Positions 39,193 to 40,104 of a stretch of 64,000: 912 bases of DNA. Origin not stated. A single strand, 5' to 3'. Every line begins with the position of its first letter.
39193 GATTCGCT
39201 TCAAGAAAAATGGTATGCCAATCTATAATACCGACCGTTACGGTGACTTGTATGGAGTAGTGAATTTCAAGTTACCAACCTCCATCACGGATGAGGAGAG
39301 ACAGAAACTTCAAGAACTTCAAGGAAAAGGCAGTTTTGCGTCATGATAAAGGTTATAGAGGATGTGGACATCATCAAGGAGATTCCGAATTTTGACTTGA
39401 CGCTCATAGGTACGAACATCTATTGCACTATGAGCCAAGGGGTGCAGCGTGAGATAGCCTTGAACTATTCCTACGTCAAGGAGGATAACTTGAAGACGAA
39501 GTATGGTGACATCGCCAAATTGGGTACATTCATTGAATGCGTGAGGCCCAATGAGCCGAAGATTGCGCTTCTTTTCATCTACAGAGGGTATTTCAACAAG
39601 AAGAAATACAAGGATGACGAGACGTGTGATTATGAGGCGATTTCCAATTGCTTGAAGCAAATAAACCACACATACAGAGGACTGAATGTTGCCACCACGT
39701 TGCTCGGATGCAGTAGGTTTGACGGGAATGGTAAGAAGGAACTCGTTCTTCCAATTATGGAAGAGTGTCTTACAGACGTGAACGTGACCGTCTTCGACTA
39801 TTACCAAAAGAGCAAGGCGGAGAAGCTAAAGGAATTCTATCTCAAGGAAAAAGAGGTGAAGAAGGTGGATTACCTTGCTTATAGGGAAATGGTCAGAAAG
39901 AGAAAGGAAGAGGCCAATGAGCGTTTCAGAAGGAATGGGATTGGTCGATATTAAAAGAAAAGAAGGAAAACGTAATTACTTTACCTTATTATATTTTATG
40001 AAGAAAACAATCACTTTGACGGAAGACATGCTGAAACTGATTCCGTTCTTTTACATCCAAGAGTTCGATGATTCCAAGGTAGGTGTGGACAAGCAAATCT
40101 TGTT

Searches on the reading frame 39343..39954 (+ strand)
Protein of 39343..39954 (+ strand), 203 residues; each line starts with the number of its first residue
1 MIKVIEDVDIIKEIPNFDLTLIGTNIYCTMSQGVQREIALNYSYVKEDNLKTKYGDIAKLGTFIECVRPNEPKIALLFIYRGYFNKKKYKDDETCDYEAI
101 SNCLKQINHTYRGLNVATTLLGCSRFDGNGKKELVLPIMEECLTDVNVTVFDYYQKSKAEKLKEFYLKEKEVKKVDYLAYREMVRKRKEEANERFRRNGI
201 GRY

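Call 10: search_protein_families(library=pfam, proteins=[window:39343-39954:+], max_evalue=0.001)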
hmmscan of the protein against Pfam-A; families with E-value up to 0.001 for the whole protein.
window:39343-39954:+ (203 aa): 0 families

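Call 61: search_protein_families(library=phrogs, proteins=[window:39343-39954:+], max_evalue=0.001)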
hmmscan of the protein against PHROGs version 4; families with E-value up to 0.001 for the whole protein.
window:39343-39954:+ (203 aa): 1 family
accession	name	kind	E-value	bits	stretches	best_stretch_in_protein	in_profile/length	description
phrog_335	-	other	3.7e-16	60.3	1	1-164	54-216/422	phosphatase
